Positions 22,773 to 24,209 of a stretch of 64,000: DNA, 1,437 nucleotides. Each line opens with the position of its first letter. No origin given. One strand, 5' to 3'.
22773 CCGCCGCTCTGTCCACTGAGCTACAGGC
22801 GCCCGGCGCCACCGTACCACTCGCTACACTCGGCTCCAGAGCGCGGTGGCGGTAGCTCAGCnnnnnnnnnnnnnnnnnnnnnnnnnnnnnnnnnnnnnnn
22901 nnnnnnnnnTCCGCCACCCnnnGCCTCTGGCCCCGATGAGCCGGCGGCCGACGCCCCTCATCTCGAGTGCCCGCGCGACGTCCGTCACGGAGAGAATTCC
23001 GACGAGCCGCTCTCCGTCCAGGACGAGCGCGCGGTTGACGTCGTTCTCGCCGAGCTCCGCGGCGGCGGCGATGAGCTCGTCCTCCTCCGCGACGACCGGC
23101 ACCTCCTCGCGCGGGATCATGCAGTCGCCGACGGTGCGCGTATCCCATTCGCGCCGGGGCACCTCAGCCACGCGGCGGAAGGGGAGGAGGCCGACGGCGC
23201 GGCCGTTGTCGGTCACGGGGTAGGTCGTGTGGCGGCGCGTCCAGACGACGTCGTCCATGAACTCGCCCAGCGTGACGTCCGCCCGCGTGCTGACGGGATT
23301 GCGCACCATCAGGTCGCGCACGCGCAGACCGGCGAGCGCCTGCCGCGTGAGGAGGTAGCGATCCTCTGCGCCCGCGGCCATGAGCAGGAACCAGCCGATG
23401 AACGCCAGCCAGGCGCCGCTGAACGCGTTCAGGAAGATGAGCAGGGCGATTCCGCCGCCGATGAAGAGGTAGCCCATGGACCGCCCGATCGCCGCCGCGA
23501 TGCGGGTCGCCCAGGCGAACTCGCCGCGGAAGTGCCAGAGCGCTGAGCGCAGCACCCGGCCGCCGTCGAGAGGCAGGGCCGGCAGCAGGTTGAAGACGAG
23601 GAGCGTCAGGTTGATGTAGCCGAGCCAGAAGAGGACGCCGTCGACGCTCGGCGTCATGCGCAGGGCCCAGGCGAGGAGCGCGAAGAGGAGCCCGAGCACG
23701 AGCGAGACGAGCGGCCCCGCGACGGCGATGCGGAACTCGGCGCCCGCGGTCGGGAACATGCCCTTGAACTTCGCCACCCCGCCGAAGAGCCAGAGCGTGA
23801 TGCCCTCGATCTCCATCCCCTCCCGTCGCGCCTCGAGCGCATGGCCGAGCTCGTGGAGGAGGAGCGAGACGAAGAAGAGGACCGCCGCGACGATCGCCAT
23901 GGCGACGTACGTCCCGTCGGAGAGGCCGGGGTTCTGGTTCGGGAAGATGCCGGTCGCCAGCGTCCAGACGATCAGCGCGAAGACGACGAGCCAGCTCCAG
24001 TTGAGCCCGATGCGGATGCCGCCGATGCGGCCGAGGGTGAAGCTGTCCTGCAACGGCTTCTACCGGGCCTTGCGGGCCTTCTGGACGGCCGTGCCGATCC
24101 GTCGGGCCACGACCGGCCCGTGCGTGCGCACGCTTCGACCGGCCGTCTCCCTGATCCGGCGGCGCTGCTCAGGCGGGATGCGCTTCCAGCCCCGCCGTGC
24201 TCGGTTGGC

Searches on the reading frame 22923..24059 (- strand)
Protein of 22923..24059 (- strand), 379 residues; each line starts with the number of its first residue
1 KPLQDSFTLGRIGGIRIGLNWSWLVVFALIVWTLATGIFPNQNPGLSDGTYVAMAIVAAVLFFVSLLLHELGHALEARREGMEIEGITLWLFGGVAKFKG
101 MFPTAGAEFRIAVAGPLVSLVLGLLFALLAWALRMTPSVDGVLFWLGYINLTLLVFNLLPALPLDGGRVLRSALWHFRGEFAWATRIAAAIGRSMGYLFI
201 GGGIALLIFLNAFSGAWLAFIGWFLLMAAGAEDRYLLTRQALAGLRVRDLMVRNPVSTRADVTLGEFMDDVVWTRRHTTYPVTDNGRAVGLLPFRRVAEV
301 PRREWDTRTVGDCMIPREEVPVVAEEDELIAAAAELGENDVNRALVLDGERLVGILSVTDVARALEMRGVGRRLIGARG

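Call 99: search_protein_families(library=pfam, proteins=[window:22923-24059:-], max_evalue=0.001)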
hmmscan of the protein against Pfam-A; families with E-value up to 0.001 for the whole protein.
window:22923-24059:- (379 aa): 3 families
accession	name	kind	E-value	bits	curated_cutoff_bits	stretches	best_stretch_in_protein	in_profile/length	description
PF02163.28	Peptidase_M50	-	8.5e-23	81.3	27.2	2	58-131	2-101/221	Peptidase family M50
PF00571.33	CBS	-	5.3e-13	49.5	24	2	315-365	4-55/57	CBS domain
PF13398.12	Peptidase_M50B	-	8.8e-07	29.3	26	1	59-154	18-111/201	Peptidase M50B-like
